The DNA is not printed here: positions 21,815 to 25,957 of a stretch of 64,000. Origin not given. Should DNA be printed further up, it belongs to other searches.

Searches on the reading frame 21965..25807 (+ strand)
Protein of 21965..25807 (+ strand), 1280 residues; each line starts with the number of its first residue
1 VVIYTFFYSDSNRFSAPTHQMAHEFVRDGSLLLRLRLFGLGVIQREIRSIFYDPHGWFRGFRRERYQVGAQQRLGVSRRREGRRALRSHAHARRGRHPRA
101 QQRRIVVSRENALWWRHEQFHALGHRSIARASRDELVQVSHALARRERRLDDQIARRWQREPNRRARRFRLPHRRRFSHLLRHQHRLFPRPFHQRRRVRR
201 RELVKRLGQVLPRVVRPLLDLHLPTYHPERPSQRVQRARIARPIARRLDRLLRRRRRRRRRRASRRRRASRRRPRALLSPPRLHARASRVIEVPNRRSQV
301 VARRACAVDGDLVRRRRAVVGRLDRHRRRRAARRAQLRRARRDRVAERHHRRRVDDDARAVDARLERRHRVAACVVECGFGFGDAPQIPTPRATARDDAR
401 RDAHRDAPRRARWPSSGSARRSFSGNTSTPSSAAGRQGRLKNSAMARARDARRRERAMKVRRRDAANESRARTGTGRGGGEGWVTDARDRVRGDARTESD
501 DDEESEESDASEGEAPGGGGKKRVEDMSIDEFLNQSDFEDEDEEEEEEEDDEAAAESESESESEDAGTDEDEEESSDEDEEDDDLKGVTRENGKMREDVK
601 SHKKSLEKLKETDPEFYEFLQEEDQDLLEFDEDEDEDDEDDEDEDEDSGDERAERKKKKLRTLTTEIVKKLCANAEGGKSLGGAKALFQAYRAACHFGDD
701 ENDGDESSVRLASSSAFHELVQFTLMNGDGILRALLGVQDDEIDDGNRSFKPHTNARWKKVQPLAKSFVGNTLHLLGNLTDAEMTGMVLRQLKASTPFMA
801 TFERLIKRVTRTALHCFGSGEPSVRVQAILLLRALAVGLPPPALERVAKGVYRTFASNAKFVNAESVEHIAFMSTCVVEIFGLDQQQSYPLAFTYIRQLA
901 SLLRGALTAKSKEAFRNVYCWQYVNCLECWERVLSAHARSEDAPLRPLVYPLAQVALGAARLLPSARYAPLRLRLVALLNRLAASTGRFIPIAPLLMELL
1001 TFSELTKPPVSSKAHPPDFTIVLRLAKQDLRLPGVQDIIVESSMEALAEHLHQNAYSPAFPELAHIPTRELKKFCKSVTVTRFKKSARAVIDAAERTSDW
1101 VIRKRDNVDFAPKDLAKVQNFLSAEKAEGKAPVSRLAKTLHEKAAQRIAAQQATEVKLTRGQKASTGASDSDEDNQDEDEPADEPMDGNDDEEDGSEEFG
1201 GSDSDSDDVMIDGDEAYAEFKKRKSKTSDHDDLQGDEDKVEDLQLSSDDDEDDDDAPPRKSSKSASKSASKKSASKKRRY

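Call 62: search_protein_families(library=pfam, proteins=[window:21965-25807:+], max_evalue=0.00001)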
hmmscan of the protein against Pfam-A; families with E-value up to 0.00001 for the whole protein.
window:21965-25807:+ (1280 aa): 1 family
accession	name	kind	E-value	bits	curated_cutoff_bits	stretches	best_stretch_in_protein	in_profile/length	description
PF03715.18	Noc2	-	3.8e-100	335.3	29.9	1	844-1138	3-296/298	Noc2p family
